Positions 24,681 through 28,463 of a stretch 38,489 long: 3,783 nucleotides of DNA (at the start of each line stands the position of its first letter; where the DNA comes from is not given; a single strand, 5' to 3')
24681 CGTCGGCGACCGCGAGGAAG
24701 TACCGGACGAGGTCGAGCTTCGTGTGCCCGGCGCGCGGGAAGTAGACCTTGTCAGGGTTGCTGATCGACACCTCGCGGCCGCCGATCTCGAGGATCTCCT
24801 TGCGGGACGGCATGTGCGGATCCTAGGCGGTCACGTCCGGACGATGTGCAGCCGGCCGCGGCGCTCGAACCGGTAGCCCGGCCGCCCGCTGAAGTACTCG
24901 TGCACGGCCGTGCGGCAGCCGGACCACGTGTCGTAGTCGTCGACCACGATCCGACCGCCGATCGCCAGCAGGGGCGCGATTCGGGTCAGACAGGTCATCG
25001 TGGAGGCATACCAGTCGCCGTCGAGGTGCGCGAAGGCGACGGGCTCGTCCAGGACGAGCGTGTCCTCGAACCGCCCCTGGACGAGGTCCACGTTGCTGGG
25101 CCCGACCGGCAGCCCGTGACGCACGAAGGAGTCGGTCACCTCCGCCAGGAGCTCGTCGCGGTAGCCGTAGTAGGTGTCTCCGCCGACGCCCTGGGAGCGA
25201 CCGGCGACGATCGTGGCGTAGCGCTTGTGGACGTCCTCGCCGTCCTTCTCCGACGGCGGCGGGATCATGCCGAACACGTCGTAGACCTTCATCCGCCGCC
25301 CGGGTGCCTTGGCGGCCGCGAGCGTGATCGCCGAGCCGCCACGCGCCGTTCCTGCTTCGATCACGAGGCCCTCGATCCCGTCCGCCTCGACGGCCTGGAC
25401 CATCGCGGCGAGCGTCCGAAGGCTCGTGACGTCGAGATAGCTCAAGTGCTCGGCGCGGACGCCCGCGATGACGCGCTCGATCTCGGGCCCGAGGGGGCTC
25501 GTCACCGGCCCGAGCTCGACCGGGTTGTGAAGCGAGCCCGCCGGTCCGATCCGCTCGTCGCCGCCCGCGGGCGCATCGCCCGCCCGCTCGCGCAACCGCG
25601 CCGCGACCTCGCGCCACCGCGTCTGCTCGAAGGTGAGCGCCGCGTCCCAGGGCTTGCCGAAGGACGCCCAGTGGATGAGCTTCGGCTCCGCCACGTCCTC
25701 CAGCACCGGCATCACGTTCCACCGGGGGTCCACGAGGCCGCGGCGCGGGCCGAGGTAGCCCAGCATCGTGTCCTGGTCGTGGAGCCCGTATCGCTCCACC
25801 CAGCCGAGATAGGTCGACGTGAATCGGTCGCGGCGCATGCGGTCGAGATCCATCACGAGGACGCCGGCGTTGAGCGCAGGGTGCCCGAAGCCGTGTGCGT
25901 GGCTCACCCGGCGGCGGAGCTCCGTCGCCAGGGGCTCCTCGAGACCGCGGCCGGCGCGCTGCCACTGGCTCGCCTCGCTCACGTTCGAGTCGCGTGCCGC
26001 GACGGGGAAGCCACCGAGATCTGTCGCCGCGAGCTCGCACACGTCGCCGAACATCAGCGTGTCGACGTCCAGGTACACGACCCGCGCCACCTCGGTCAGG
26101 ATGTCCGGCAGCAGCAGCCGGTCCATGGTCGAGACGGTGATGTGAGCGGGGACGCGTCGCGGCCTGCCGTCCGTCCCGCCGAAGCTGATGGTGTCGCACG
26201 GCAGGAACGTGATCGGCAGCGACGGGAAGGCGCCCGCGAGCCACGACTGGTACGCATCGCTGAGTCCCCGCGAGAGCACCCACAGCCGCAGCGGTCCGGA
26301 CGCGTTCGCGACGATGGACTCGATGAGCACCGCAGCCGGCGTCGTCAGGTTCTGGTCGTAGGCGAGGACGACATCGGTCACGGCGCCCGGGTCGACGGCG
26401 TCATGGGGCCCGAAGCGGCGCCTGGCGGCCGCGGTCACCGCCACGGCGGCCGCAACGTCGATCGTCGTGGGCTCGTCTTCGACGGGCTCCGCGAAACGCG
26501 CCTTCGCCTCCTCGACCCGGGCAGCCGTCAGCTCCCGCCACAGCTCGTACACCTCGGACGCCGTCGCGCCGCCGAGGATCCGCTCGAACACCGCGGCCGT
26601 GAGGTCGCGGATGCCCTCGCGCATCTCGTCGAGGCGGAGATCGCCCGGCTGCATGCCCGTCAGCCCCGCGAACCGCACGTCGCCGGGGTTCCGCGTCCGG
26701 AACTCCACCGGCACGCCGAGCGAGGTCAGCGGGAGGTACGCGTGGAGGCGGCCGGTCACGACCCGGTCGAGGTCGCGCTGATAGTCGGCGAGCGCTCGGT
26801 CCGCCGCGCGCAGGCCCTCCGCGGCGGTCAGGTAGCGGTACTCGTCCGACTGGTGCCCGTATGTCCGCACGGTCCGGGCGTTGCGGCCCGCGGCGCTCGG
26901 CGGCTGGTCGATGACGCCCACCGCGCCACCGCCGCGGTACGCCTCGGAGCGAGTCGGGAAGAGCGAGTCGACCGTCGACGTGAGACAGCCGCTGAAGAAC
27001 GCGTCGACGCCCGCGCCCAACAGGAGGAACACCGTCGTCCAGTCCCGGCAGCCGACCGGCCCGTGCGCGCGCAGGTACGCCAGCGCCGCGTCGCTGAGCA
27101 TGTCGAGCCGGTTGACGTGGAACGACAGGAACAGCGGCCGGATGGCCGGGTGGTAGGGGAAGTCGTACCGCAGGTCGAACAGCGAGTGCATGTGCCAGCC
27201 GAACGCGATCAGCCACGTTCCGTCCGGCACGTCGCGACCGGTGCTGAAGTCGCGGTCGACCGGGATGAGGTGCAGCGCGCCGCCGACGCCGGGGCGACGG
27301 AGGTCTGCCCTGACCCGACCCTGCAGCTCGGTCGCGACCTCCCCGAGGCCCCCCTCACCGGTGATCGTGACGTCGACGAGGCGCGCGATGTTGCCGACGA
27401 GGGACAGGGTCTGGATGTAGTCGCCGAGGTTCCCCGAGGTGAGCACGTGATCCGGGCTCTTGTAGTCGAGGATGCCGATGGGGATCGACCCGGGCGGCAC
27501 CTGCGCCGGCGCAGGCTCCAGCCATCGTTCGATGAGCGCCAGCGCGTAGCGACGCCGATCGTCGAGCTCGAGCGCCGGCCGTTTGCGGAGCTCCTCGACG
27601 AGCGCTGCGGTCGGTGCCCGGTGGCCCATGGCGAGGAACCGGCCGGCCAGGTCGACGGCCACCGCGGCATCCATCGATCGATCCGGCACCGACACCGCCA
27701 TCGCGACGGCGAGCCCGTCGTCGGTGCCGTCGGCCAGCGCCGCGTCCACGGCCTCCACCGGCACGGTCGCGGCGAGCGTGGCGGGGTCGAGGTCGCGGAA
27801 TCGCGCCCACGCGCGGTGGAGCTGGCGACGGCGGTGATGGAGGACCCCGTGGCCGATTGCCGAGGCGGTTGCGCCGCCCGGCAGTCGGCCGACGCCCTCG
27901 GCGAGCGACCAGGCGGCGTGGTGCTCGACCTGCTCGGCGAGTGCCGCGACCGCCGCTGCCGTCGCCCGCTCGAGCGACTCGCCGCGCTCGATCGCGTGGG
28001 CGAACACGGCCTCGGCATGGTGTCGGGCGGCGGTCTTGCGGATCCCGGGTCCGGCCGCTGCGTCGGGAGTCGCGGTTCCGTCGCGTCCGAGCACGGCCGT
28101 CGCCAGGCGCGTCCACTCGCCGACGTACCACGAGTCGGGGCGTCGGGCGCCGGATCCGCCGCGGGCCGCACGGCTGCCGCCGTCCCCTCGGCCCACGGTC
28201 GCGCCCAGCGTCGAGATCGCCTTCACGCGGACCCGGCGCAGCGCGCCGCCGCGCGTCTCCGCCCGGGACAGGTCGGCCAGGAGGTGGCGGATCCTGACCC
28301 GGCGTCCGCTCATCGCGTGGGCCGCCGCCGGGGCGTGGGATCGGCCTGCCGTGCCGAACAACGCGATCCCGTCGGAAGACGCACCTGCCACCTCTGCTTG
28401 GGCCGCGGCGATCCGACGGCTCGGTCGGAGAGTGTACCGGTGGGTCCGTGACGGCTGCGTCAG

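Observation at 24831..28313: Single ORF of about 1160 aa fusing an unknown helical domain, a pyruvyl-transferase-like domain, a GT8 glycosyltransferase and a TylF-type O-methyltransferase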

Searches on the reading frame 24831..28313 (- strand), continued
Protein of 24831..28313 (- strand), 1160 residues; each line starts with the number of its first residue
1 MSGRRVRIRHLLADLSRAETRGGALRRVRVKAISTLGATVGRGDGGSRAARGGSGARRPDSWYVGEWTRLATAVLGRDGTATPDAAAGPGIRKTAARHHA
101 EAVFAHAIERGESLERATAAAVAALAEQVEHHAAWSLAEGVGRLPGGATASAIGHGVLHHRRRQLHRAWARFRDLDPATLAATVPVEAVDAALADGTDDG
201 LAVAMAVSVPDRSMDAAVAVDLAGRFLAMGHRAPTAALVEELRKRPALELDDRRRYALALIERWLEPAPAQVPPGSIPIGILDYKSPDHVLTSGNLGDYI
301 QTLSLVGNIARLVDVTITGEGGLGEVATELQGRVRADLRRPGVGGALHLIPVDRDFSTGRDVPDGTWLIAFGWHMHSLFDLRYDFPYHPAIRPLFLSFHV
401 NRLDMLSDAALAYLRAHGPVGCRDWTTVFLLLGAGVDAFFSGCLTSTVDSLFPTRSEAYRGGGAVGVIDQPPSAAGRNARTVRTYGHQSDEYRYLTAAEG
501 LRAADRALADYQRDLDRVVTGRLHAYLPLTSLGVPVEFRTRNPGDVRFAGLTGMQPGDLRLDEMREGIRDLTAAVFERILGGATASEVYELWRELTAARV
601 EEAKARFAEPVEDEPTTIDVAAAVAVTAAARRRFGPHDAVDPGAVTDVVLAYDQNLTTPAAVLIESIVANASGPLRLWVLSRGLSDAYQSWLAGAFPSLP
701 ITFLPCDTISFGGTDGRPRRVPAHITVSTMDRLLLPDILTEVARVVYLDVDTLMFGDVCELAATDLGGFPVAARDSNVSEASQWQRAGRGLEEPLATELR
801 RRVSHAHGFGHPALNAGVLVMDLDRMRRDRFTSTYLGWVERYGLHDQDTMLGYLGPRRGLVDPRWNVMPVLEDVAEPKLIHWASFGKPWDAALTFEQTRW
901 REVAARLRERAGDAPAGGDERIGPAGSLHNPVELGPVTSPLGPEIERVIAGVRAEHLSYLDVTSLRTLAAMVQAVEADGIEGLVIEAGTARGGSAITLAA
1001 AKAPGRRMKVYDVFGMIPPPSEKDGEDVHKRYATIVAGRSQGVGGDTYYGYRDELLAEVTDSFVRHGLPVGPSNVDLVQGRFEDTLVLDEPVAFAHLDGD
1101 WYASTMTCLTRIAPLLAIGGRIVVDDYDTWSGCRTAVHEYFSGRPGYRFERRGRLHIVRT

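Call 67: find_encoding_contigs(protein=P0102, flank=10000, max_places=1)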
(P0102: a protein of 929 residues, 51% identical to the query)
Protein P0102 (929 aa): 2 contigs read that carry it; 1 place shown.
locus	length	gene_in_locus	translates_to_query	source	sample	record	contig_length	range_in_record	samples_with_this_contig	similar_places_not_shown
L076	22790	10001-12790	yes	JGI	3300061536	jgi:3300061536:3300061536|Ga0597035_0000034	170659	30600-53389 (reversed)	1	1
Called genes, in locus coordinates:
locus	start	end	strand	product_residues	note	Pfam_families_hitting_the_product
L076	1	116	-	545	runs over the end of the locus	PF00501:AMP-binding, PF13193:AMP-binding_C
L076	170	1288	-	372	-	-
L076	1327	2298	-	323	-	PF00535:Glycos_transf_2, PF13641:Glyco_tranf_2_3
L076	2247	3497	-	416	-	-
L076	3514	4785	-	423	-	-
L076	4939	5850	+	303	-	PF00535:Glycos_transf_2, PF13641:Glyco_tranf_2_3 (faint)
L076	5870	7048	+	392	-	PF01266:DAO (faint), PF13450:NAD_binding_8, PF01593:Amino_oxidase, PF03275:GLF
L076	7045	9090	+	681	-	PF17994:Glft2_N, PF13641:Glyco_tranf_2_3, PF19320:GlfT2_domain3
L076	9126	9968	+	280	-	PF05711:TylF, PF13578:Methyltransf_24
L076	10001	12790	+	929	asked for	PF01501:Glyco_transf_8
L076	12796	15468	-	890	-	PF01501:Glyco_transf_8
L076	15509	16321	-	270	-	PF00005:ABC_tran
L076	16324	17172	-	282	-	PF01061:ABC2_membrane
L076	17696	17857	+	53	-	-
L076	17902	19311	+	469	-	PF00239:Resolvase, PF07508:Recombinase (weak), PF12728:HTH_17, PF13411:MerR_1 (weak)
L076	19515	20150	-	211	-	PF08808:RES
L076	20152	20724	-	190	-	-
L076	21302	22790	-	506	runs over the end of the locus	PF01807:Zn_ribbon_DnaG, PF08275:DNAG_N, PF13155:Toprim_2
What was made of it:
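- Closest known: WbbM. Same: L076 likewise combines the family with Glf and GlfT2 (call 67).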

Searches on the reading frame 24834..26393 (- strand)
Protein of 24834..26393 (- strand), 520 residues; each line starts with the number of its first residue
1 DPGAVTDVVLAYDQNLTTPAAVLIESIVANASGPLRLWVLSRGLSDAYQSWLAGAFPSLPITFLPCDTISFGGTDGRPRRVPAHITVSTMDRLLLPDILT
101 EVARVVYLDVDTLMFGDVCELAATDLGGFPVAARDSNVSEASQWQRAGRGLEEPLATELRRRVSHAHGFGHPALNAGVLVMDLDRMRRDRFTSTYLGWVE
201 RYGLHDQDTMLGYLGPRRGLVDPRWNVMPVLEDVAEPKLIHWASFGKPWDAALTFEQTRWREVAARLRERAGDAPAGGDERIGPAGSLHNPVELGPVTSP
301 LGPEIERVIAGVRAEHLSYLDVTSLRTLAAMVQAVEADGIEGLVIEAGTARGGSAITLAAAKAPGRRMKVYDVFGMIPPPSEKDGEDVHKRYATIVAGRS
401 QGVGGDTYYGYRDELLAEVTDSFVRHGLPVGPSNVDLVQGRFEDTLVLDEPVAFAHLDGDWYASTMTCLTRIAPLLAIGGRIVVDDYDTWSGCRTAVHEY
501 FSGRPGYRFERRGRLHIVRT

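Call 73: search_solved_structures(query=window:24834-26393:-, max_evalue=0.0001, show_alignments=5)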
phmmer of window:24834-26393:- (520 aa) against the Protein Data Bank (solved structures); distinct sequences matched with E-value up to 0.0001: 10.
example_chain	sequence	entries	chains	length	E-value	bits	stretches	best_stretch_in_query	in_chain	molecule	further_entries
5i10_A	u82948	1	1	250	1.3e-11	47.3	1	324-498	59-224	Probable O-methyltransferase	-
4cdz_A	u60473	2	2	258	1.4e-11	47.2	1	324-498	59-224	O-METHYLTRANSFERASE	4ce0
4x7v_A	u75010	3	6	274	2.7e-11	46.2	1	323-501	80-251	Mycinamicin III 3''-O-methyltransferase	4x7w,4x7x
4x7u_A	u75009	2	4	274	2.8e-11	46.2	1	323-501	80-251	Mycinamicin III 3''-O-methyltransferase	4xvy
4x7y_B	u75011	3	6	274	2.8e-11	46.2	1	323-501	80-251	Mycinamicin III 3''-O-methyltransferase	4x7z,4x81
4xvz_A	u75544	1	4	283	3.2e-11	46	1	323-501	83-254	Mycinamicin III 3''-O-methyltransferase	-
2wk1_A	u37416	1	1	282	1.6e-09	40.4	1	322-501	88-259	NOVP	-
1g9r_A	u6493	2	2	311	1.5e-08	37.2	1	7-230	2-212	GLYCOSYL TRANSFERASE | GALACTOSYL TRANSFERASE LGTC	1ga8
1ss9_A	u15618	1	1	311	3.2e-08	36.1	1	7-229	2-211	alpha-1,4-galactosyl transferase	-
6u4b_A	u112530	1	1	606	3.9e-08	35.8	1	6-227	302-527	WbbM protein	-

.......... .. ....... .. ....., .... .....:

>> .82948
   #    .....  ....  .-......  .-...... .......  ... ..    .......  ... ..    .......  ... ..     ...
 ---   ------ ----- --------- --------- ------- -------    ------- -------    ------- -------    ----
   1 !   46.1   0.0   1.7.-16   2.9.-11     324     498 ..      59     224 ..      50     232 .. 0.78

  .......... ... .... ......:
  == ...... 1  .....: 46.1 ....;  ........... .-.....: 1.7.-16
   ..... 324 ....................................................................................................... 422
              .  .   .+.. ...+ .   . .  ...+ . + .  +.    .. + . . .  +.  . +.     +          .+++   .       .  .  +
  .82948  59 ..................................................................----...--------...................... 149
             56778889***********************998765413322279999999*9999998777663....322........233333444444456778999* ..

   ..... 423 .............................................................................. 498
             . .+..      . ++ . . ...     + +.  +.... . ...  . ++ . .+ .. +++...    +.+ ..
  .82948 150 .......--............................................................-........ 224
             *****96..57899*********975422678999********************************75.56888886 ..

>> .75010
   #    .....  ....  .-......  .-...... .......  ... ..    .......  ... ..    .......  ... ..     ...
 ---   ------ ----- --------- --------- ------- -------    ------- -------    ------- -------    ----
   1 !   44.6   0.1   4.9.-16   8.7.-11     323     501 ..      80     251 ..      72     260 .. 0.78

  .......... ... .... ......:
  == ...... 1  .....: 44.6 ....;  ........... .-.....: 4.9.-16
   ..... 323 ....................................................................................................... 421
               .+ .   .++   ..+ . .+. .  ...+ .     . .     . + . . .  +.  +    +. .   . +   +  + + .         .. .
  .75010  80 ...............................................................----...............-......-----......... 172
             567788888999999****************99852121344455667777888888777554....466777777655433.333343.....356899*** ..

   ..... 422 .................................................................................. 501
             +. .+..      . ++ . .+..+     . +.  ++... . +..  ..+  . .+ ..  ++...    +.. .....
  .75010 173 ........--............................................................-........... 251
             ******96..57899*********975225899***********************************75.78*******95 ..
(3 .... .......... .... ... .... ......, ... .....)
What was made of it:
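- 24834..25526 (-): aa 930-1160: TylF/MycF/NovP-type SAM- and metal-dependent sugar O-methyltransferase. Alignment to MycF and NovP conserves E-x-G-x-x-RGG, LDGDxY and DDY (call 73).
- Closest known: TylF / MycF / NovP sugar O-methyltransferases. Same: SAM-binding E-x-G-x-x-RGG and the metal-binding D-G-D...DDY residues align (call 73).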
